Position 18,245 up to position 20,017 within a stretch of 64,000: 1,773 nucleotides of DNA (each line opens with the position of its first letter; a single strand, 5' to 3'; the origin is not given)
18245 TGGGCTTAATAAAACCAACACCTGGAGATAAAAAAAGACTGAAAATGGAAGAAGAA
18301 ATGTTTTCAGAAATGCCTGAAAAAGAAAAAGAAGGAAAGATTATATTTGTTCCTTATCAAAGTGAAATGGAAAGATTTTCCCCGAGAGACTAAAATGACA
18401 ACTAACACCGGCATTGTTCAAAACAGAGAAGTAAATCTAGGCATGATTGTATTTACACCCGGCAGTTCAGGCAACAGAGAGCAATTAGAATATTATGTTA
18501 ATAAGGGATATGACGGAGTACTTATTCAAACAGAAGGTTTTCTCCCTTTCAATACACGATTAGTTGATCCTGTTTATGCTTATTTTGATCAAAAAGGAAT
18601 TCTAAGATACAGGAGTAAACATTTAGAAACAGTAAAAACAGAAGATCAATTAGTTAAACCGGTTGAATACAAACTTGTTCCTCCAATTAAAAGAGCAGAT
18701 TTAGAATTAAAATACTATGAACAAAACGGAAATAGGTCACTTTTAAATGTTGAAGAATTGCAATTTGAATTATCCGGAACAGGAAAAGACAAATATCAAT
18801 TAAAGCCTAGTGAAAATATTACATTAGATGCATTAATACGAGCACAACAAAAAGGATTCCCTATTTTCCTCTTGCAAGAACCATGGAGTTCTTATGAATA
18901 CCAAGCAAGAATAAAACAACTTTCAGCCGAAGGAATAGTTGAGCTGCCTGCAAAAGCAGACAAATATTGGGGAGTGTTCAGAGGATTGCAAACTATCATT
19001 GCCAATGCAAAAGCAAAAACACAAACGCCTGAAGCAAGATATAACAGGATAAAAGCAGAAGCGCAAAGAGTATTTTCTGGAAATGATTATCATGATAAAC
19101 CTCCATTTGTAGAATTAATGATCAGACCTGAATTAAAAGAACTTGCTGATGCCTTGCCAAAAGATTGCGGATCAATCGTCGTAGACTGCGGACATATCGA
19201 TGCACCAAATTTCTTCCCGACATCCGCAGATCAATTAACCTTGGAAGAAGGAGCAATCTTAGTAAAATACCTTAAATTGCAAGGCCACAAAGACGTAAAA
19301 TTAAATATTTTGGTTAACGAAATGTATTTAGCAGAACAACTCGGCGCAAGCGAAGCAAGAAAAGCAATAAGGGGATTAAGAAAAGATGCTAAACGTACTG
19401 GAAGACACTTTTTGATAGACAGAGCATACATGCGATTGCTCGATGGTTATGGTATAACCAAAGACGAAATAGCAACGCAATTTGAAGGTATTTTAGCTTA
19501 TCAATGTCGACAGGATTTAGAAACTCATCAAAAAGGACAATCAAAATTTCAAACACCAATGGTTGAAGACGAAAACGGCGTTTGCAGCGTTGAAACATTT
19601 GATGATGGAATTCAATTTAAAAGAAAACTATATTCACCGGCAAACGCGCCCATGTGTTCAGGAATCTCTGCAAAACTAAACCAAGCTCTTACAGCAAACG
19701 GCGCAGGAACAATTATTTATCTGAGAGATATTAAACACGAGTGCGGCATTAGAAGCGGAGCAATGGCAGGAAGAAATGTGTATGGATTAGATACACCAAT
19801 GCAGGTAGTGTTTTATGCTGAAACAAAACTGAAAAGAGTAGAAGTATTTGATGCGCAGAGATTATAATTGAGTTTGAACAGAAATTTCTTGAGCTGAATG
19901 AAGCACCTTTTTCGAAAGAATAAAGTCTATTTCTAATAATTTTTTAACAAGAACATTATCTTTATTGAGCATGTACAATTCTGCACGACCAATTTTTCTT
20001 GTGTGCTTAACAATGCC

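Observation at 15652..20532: Accessory island of stacked toxin-antitoxin-like modules with a translationally coupled RHH-Fic-unknown trio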

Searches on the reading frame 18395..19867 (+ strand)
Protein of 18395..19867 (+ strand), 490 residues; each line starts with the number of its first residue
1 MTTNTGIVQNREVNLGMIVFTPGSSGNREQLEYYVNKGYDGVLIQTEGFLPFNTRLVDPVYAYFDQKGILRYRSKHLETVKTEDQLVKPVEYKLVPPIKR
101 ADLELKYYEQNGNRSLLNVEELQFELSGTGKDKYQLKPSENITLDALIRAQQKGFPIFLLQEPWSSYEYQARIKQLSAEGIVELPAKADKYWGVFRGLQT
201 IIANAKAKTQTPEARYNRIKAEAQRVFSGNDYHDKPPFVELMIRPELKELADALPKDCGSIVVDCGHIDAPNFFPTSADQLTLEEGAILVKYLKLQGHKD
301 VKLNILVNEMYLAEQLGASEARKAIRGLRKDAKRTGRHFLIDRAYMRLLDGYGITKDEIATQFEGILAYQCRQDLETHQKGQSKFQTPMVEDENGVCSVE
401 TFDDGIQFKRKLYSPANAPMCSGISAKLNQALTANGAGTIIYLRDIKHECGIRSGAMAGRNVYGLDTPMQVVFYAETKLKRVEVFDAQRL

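Call 5: search_protein_families(library=pfam, max_evalue=0.1, proteins=[window:18395-19867:+])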
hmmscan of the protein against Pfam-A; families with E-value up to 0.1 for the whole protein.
window:18395-19867:+ (490 aa): 0 families

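Call 6: search_protein_families(library=ncbifam, max_evalue=1, proteins=[window:18395-19867:+])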
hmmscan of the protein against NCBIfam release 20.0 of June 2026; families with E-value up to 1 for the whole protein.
window:18395-19867:+ (490 aa): 2 families
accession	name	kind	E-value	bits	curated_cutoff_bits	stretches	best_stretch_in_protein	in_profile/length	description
TIGR02153.1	gatD_arch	equivalog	0.081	11.6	324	1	12-68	276-330/405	Glu-tRNA(Gln) amidotransferase subunit GatD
NF003217.0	PRK04183.1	equivalog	0.13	10.8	310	1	12-66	288-340/420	Glu-tRNA(Gln) amidotransferase subunit GatD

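Call 7: search_protein_families(library=padloc, max_evalue=1, proteins=[window:18395-19867:+])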
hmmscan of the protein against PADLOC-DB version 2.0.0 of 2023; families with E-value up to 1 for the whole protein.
window:18395-19867:+ (490 aa): 0 families

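Call 9: search_solved_structures(query=window:18395-19867:+, max_evalue=10, show_alignments=2)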
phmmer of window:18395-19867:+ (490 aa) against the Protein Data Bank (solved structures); distinct sequences matched with E-value up to 10: 3.
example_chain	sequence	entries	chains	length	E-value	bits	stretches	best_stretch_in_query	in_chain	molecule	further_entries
2gh9_A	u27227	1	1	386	0.06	15.5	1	133-228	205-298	maltose/maltodextrin-binding protein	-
4q05_A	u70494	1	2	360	1.8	10.6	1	11-56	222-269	esterase E25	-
3vnq_A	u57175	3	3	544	1.9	10.5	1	339-394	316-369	NRPS adenylation protein CytC1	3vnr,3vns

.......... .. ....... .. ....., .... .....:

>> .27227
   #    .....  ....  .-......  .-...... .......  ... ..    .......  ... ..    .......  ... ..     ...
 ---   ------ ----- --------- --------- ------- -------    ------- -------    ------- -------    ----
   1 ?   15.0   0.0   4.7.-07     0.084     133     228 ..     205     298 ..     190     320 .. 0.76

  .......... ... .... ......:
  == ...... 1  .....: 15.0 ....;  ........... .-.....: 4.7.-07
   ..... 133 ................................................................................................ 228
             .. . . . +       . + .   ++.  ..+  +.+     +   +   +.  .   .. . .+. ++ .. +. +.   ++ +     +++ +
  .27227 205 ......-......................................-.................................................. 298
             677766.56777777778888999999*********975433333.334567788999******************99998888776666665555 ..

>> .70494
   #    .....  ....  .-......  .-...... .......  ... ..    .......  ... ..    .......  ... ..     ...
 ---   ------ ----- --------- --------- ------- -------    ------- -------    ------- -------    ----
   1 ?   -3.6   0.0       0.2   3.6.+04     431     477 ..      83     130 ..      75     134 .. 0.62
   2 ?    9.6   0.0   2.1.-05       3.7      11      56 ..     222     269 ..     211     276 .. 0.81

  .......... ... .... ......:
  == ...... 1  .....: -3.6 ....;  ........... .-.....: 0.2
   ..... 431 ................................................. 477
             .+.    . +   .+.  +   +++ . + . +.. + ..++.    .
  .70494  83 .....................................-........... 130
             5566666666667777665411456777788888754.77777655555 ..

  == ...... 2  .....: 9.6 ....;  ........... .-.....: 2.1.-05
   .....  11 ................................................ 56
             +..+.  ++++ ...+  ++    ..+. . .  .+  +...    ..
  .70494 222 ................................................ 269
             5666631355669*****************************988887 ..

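Call 10: find_homologous_proteins(query=window:18395-19867:+, max_evalue=0.001)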
Query window:18395-19867:+ (490 aa): 5 proteins with E <= 0.001 among 8000 candidates.
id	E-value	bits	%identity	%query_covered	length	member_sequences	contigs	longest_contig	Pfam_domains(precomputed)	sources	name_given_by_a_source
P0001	0.0e+0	1113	100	100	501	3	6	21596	-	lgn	-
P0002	8.4e-189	646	75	71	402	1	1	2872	-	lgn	-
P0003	2.1e-131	457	53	77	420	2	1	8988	-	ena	-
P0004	9.0e-66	241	34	76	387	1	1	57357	-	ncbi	-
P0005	5.5e-64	235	37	70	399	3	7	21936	-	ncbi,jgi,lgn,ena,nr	ncbi:MAG TPA: hypothetical protein VJI15_03890 [Candidatus Nanoarchaeia archaeon]|nr:hypothetical pr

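Call 12: find_encoding_contigs(protein=P0002, flank=10000)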
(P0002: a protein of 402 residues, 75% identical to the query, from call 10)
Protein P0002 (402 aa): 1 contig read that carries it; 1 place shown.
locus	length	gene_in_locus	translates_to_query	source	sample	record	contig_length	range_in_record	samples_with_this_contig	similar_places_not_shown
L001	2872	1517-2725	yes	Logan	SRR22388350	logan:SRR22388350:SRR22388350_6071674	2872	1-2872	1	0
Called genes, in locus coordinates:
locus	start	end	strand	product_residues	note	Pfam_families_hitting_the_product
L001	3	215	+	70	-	?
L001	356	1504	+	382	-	-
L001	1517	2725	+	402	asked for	-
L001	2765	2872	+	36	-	?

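Call 13: find_encoding_contigs(protein=P0003, flank=10000)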
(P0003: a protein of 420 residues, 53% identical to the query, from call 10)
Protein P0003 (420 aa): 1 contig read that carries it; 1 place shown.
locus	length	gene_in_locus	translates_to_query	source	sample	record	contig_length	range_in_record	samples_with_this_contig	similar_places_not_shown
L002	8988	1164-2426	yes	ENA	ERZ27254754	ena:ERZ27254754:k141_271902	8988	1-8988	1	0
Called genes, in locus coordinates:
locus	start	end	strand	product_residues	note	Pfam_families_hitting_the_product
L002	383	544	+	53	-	-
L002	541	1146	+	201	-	PF01551:Peptidase_M23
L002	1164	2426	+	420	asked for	-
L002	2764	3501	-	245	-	PF01978:TrmB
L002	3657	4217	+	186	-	PF00710:Asparaginase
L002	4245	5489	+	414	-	PF00710:Asparaginase (weak)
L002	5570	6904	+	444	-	PF00391:PEP-utilizers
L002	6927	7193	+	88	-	-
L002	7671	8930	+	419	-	PF00753:Lactamase_B, PF23023:Anti-Pycsar_Apyc1, PF12706:Lactamase_B_2, PF16661:Lactamase_B_6, PF10996:Beta-Casp, PF07521:RMMBL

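Call 14: find_encoding_contigs(protein=P0004, flank=10000)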
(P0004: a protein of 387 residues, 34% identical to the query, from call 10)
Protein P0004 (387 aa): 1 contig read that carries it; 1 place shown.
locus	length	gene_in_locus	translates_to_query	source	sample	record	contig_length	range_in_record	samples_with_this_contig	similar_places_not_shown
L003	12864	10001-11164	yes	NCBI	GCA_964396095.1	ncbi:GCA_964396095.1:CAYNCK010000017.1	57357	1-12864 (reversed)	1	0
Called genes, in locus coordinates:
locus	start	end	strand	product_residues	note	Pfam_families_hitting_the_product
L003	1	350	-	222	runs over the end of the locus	PF14528:LAGLIDADG_3 (faint)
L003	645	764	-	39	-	-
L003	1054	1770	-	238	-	PF14512:TM1586_NiRdase, PF00881:Nitroreductase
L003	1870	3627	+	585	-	PF04675:DNA_ligase_A_N, PF01068:DNA_ligase_A_M, PF04679:DNA_ligase_A_C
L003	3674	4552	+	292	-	-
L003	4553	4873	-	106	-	-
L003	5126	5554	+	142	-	-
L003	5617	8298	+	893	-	PF02359:CDC48_N, PF02933:CDC48_2, PF05496:RuvB_N (weak), PF00004:AAA, PF07724:AAA_2 (weak), PF17862:AAA_lid_3, PF00004:AAA, PF17862:AAA_lid_3, +24 more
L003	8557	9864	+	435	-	PF18195:GatD_N, PF00710:Asparaginase, PF17763:Asparaginase_C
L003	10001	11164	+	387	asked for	-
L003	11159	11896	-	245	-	PF01978:TrmB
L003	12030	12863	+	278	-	?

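Call 15: find_encoding_contigs(protein=P0005, flank=10000)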
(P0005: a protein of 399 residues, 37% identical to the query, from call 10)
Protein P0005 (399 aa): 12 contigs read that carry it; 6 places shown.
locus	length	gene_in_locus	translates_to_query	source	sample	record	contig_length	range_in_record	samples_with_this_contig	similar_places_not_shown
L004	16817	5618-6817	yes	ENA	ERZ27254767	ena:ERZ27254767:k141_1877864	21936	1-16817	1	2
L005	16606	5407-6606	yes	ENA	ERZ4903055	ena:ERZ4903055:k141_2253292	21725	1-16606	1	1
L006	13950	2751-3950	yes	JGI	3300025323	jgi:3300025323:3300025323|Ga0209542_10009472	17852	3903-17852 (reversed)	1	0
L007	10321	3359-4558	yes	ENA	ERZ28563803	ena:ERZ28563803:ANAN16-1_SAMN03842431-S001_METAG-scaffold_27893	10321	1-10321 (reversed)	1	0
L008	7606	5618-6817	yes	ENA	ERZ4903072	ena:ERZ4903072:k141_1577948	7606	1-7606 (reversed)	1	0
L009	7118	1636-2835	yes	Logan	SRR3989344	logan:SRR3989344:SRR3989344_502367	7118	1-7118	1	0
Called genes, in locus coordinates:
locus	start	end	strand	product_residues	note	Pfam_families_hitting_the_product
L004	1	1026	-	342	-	PF01406:tRNA-synt_1e, PF09334:tRNA-synt_1g (faint)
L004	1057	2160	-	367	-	PF00924:MS_channel_2nd, PF21082:MS_channel_3rd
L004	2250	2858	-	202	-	PF01171:ATP_bind_3 (weak), PF02568:ThiI, PF06508:QueC (weak)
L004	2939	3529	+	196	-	PF01978:TrmB (weak), PF08279:HTH_11 (faint), PF01909:NTP_transf_2, PF18765:Polbeta (weak)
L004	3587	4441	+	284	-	PF00730:HhH-GPD, PF00633:HHH (weak)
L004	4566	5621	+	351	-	-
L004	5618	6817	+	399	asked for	-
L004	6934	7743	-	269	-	PF01978:TrmB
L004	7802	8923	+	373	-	PF00710:Asparaginase, PF17763:Asparaginase_C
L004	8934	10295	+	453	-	-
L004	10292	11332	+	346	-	PF00710:Asparaginase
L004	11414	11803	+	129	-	-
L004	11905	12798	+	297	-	PF14257:DUF4349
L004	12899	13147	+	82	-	-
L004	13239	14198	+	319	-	PF00294:PfkB, PF08543:Phos_pyr_kin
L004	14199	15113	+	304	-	PF01116:F_bP_aldolase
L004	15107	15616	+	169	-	PF02502:LacAB_rpiB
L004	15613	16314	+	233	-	PF00834:Ribul_P_3_epim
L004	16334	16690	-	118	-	-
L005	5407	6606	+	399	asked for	-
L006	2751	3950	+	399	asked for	-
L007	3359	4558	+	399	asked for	-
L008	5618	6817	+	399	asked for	-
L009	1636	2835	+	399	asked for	-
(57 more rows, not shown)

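Call 28: search_protein_families(library=pfam, max_evalue=10, proteins=[window:18395-19867:+, P0005, P0004, P0003])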
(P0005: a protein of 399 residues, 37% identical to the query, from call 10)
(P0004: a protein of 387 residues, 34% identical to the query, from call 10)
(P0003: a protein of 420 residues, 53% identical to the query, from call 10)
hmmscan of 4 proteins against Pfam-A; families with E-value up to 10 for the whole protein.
window:18395-19867:+ (490 aa): 1 family
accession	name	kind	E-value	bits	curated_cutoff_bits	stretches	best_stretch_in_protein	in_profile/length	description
PF22381.2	Staph_reg_Sar_Rot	-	0.11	13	27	1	126-182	2-58/85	Transcriptional regulator SarA/Rot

P0005 (399 aa): 0 families

P0004 (387 aa): 1 family
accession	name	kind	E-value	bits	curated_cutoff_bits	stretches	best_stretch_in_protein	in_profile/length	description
PF15583.11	Imm68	-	0.26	12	29.6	1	189-250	17-73/152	Immunity protein 68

P0003 (420 aa): 0 families

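Call 29: search_protein_families(library=phrogs, max_evalue=1, proteins=[window:18395-19867:+])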
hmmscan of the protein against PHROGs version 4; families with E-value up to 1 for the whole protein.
window:18395-19867:+ (490 aa): 0 families

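Call 31: search_protein_families(library=pfam, max_evalue=0.01, proteins=[L004:8934-10295:+, L004:4566-5621:+, L002:383-544:+, L002:541-1146:+, L001:3-215:+])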
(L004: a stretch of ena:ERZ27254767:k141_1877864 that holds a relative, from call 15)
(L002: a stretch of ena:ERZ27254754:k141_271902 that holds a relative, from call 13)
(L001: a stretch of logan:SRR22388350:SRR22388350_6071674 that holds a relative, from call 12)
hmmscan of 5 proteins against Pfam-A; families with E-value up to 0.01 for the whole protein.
L004:8934-10295:+ (453 aa): 0 families

L004:4566-5621:+ (351 aa): 0 families

L002:383-544:+ (53 aa): 0 families

L002:541-1146:+ (201 aa): 1 family
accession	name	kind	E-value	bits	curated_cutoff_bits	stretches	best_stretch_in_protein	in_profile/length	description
PF01551.29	Peptidase_M23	-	3.3e-13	50.1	28.7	1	48-166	5-90/96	Peptidase family M23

L001:3-215:+ (70 aa): 0 families

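Call 32: predict_structure(alignment_id=A1)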
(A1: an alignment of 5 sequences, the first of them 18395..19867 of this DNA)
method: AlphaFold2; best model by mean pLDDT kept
length: 490 residues; sequences in the alignment: 5
mean_pLDDT: 66.9   pTM: 0.68
mean pLDDT of the five models: 66.9, 61.4, 59.6, 57.5, 54.1
residues with pLDDT >= 90: 50; 70-90: 215; 50-70: 106; < 50: 119
segments of 3 or more residues with pLDDT < 50: 1-9, 51-62, 73-97, 114-142, 383-419, 488-490
pLDDT, mean of each block of 10 residues (from residue 1): 36 75 65 83 69 36 53 40 37 46 54 46 30 31 69 84 66 76 78 84 88 89 87 90 88 89 82 72 89 93 85 71 77 74 81 85 77 63 38 29 35 39 78 87 74 66 73 68 55
secondary structure, 60 per line:
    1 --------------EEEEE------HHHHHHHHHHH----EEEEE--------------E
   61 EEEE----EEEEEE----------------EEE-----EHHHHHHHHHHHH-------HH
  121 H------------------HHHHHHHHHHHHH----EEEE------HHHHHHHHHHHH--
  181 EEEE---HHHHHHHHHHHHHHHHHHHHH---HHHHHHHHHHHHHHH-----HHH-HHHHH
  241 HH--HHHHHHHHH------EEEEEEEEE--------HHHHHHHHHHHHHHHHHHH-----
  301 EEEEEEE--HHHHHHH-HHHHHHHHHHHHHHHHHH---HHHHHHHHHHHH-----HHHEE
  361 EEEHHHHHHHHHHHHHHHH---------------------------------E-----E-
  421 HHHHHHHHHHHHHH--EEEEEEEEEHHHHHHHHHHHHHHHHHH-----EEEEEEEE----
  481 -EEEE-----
elements in order: E15-19 H26-36 E41-45 E60-64 E69-74 E91-93 H100-111 H140-152 E157-160 H167-178 E181-184 H188-208 H212-226 H236-242 H245-253 E260-268 H277-295 E301-307 H310-316 H318-335 H339-350 E359-363 H364-379 H421-434 E437-445 H446-463 E469-476 E482-485
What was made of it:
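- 18950..19867 (+): X, C-terminal domain: predicted class I aaRS-like (ArgRS-like) Rossmann core. The invariant block DCGHID is at nt 19184-19201. AF2 pTM 0.68, core pLDDT 70-90 (call 32).
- AF2 pTM 0.68 (call 32). The strand order is β1-αA-β2-helices-β3, a disordered insert, then β4-α-β5 (call 32).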

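Call 36: search_solved_structures(query=A1, max_evalue=10, show_alignments=3)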
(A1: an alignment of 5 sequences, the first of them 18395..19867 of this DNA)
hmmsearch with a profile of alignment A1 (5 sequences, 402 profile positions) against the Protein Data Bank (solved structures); distinct sequences matched with E-value up to 10: 5.
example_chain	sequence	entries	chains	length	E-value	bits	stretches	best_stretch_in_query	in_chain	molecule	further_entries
2x7x_A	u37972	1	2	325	0.044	16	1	10-84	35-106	SENSOR PROTEIN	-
8fxu_A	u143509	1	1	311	0.097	14.8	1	5-99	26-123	D-galactose/methyl-galactoside binding periplasmic protein MglB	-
1zq1_A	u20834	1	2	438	0.55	12.4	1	13-74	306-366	Glutamyl-tRNA(Gln) amidotransferase subunit D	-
4kq9_A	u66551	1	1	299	0.65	12.1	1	13-79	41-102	Ribose ABC transporter, substrate binding protein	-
4rsm_A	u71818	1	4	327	1.2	11.2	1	22-101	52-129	Periplasmic binding protein/LacI transcriptional regulator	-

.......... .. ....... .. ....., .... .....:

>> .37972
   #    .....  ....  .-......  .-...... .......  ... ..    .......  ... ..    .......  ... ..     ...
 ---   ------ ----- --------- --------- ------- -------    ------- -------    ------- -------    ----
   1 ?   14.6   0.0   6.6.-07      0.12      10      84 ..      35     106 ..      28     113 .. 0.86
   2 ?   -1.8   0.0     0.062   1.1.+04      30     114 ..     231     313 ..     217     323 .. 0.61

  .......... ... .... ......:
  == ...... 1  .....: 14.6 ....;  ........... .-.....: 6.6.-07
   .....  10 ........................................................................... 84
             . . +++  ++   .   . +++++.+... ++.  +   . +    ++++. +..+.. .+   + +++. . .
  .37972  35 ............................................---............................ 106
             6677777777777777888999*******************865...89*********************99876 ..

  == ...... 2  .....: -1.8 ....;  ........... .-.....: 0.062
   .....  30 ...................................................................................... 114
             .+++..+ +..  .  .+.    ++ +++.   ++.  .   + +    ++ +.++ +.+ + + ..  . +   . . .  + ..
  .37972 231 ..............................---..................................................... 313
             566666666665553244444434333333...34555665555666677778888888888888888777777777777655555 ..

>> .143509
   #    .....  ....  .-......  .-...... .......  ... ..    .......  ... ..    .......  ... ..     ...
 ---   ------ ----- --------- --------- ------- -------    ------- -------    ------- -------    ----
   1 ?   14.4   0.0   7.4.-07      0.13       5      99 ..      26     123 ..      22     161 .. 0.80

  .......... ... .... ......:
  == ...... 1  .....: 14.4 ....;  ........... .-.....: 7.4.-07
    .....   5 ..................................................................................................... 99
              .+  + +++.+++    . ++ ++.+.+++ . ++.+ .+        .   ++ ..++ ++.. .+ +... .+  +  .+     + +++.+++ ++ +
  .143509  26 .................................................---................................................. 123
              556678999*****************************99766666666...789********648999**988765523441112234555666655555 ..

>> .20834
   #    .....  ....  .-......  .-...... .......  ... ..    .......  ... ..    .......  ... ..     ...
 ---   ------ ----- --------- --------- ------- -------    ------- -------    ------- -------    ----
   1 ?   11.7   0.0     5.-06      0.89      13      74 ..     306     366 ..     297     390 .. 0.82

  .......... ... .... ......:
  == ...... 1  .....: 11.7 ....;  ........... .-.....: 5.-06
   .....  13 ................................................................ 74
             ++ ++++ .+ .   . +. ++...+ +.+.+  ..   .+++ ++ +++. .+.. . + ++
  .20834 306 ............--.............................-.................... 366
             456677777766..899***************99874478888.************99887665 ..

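Call 38: search_protein_representatives(alignment_id=A1)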
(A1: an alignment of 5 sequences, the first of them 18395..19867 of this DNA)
Query: 5 sequences, 402 profile positions. Proteins with E-value up to 0.001 (for the whole library): 23; up to 1e-10: 21; up to 1e-30: 17. The best 23 are listed.
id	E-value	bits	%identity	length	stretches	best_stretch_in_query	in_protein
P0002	2.9e-208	708.2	-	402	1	1-402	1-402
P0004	2.9e-171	586.3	-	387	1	7-402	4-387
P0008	7.4e-135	466.4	-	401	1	1-401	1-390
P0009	1.2e-101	357.0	-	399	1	30-402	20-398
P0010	3.0e-99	349.2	-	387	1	5-388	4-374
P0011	4.7e-97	341.9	-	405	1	1-393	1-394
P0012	7.3e-95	334.7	-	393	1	6-397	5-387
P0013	1.9e-90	320.1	-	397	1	7-397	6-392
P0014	9.4e-87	308.0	-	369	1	69-400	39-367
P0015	2.7e-84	299.9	-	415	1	26-402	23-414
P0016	7.1e-84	298.5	-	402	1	37-389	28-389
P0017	3.2e-73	263.5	-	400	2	33-225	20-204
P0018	3.4e-67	243.6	-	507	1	141-389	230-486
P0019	8.7e-61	222.5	-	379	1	61-394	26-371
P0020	6.7e-59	216.3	-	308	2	17-239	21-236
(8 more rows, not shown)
